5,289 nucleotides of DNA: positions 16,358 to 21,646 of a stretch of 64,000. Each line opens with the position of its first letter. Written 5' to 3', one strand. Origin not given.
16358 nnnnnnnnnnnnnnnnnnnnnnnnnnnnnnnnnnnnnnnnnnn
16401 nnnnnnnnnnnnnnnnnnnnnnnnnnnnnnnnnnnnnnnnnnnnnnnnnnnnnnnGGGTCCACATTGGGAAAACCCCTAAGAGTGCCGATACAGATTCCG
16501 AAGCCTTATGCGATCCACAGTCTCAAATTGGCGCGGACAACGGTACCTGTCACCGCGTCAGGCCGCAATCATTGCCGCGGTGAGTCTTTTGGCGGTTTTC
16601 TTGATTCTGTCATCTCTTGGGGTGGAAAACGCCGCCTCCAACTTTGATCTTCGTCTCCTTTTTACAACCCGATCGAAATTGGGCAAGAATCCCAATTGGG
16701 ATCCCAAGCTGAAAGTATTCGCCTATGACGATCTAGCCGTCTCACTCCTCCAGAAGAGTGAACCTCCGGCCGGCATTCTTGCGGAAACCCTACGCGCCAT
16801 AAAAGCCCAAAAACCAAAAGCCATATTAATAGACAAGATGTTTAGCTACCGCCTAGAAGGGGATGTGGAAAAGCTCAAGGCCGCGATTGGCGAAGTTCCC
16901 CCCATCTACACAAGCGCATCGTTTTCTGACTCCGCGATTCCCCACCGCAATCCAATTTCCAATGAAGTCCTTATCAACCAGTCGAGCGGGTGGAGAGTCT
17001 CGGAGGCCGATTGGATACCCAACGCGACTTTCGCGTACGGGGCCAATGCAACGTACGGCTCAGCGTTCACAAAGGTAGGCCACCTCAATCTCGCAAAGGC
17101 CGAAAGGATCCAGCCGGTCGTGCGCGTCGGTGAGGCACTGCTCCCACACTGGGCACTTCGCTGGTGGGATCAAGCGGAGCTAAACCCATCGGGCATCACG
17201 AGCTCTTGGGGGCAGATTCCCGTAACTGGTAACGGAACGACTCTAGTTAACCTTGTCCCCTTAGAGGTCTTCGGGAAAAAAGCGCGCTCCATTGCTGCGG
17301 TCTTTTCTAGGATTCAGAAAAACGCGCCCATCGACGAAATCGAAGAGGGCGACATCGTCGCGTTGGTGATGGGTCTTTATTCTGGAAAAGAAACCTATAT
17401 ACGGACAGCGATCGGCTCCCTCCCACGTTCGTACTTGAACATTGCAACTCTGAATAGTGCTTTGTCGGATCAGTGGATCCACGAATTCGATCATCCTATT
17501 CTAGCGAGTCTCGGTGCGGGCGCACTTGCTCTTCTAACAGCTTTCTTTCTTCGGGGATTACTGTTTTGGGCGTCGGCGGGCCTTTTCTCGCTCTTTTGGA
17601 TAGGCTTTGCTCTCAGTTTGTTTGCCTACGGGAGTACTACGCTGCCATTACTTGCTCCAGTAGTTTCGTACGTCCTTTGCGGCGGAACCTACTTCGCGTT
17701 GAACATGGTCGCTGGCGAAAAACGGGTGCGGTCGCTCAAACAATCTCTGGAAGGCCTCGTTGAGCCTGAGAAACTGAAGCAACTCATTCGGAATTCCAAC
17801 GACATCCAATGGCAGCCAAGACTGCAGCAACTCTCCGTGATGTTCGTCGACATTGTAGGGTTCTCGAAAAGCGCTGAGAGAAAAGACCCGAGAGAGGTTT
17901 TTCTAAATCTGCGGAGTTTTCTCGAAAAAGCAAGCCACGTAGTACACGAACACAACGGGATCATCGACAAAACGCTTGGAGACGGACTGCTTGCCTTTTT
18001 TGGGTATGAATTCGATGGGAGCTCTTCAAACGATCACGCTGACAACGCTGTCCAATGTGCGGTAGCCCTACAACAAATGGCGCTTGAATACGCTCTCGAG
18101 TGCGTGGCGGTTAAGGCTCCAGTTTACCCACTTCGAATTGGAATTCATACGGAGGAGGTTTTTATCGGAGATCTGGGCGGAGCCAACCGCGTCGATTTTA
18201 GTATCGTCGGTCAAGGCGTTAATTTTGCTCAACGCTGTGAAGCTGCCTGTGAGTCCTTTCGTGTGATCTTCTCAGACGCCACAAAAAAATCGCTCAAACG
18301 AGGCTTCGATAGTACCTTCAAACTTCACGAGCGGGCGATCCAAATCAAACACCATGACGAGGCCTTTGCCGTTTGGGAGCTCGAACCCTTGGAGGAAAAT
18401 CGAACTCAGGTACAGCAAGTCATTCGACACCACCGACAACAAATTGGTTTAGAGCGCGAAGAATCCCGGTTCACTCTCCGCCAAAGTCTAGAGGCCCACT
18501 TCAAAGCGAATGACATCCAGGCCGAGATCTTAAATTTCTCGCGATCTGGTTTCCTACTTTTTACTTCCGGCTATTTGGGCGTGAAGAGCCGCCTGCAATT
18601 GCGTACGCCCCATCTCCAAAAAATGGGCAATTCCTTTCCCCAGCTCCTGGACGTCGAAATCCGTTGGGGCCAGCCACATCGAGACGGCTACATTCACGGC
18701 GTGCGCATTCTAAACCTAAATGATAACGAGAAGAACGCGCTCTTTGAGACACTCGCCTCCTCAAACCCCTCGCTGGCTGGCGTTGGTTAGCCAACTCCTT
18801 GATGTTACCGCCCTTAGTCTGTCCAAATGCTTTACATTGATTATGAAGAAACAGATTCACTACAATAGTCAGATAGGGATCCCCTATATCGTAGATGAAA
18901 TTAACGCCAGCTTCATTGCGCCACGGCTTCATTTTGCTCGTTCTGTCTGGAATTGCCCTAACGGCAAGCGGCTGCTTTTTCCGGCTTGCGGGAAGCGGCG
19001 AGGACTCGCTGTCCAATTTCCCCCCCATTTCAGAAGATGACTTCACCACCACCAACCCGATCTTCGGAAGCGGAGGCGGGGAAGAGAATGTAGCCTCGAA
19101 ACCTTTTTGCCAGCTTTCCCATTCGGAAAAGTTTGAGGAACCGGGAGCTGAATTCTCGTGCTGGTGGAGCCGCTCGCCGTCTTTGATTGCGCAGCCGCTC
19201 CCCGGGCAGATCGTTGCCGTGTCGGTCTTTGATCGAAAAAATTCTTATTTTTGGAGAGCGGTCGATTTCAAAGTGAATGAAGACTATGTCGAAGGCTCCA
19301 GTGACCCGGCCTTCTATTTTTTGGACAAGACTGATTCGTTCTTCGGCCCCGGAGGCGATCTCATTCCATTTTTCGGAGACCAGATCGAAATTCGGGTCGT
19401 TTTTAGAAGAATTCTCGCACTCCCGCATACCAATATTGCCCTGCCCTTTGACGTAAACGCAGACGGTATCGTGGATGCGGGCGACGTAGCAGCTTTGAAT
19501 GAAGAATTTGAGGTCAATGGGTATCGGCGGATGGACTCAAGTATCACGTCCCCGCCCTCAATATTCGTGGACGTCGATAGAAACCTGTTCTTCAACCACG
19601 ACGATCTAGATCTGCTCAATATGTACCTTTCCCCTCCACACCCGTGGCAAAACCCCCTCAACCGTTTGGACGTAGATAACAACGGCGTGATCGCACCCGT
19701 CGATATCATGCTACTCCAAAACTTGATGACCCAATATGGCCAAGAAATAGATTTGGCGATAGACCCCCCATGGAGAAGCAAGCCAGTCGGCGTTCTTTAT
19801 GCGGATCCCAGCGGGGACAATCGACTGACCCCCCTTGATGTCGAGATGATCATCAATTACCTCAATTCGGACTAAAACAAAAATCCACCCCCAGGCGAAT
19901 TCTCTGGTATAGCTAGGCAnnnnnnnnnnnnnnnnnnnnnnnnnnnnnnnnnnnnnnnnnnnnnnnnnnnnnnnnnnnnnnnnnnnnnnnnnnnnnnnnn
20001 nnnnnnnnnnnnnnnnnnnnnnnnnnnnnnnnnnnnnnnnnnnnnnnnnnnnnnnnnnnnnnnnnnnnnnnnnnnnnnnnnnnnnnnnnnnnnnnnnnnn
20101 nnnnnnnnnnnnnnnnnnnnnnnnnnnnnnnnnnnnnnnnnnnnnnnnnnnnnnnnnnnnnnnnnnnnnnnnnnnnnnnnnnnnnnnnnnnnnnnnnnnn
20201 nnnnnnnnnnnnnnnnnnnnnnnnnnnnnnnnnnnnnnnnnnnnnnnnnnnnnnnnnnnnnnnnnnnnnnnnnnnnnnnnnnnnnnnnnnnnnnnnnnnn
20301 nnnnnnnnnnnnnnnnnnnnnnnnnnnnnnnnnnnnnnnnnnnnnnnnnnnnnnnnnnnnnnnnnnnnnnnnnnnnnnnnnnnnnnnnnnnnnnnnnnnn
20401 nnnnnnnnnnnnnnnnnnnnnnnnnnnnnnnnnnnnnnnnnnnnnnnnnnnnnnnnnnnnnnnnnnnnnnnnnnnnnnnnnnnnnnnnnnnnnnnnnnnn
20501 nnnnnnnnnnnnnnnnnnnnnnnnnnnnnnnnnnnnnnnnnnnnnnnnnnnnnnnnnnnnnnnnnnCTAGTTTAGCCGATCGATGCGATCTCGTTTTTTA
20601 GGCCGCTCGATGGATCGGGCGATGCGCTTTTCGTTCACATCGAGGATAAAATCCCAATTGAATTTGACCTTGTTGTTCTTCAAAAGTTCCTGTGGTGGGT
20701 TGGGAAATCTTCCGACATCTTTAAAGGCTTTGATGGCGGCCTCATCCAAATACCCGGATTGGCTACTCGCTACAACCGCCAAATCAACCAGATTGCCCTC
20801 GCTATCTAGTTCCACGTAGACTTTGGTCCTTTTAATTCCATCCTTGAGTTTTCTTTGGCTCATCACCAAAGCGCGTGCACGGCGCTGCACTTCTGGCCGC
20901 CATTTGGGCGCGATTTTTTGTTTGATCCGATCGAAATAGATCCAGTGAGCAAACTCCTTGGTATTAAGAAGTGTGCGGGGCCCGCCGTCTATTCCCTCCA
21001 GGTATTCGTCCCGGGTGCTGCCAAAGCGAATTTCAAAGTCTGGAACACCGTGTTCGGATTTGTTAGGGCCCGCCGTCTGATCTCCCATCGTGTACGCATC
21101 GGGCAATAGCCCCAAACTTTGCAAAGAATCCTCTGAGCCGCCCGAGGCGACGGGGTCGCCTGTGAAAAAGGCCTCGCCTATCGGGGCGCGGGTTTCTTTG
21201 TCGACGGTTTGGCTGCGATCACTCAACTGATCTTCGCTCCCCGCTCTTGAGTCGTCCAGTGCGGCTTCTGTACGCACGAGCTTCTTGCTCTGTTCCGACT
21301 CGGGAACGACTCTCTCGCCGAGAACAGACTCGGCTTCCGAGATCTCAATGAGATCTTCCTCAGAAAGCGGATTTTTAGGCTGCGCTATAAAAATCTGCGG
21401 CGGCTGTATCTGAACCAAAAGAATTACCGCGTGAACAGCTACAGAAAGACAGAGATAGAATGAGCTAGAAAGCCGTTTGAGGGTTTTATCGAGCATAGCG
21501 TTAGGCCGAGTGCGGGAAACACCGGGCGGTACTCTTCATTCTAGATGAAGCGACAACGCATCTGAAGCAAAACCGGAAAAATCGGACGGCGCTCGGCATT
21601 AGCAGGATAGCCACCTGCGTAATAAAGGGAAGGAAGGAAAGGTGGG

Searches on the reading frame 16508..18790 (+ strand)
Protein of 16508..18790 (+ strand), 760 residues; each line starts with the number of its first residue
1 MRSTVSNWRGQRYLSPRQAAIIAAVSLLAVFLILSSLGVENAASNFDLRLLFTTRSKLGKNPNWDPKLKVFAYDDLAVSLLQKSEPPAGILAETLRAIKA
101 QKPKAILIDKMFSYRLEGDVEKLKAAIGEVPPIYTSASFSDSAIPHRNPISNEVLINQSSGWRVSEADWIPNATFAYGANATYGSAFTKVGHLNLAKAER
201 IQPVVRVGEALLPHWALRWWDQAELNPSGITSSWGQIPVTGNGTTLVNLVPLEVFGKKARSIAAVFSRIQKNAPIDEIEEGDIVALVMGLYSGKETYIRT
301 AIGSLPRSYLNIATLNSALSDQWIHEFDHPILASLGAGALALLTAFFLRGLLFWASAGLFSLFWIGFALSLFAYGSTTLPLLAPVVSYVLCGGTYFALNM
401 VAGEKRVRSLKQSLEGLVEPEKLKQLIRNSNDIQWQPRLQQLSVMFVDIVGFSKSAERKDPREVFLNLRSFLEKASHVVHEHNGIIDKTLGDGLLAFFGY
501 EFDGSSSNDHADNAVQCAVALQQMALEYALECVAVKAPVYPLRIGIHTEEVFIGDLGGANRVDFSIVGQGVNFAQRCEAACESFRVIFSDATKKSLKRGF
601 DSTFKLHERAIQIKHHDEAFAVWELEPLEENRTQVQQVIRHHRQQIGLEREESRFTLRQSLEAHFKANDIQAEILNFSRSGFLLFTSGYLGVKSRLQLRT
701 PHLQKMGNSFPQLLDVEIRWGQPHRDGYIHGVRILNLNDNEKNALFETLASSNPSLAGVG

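Call 13: search_protein_families(library=pfam, proteins=[window:16508-18790:+], max_evalue=0.001)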
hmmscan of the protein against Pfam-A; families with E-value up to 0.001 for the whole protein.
window:16508-18790:+ (760 aa): 3 families
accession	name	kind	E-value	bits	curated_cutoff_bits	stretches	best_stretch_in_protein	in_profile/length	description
PF00211.25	Guanylate_cyc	-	8.3e-18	65.1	21.9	1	438-609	5-165/183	Adenylate and Guanylate cyclase catalytic domain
PF07238.19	PilZ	-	2.6e-06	28.1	22.5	1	650-747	3-98/102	PilZ domain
PF05226.16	CHASE2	-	1.6e-05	25.1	26.3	1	31-324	6-228/257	CHASE2 domain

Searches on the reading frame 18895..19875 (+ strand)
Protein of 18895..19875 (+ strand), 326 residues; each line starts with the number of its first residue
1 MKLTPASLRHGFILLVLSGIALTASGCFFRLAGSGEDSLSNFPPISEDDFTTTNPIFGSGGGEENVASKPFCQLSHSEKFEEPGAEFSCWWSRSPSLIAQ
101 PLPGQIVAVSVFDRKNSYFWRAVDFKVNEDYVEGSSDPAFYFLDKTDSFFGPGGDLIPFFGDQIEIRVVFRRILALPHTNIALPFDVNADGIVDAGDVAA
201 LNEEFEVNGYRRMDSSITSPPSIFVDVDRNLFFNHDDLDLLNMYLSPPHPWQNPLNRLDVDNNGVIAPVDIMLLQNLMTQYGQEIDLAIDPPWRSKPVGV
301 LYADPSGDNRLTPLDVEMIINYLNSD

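Call 13: search_protein_families(library=pfam, proteins=[window:18895-19875:+], max_evalue=0.001)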
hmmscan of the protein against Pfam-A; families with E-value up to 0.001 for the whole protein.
window:18895-19875:+ (326 aa): 1 family
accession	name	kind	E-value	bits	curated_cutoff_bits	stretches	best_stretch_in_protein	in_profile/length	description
PF00404.24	Dockerin_1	-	2.2e-14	53.8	22.9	2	259-324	3-57/57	Dockerin type I domain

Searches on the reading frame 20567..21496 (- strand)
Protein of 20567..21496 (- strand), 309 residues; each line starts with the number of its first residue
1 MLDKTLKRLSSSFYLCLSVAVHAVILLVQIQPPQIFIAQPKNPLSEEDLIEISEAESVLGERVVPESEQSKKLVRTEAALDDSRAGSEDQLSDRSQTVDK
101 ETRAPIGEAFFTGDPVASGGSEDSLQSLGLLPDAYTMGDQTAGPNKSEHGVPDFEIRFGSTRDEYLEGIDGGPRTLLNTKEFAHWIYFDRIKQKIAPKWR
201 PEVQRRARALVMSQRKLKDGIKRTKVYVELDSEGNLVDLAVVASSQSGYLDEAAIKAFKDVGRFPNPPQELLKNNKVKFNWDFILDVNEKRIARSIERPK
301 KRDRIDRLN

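Call 13: search_protein_families(library=pfam, proteins=[window:20567-21496:-], max_evalue=0.001)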
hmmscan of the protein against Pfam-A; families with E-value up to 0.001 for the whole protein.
window:20567-21496:- (309 aa): 2 families
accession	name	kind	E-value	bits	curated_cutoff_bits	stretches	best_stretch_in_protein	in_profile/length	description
PF13103.11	TonB_2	-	6.9e-08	33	22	1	198-277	3-83/85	TonB C terminal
PF03544.19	TonB_C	-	1.5e-06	29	24.6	1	224-285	18-79/79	Gram-negative bacterial TonB protein C-terminal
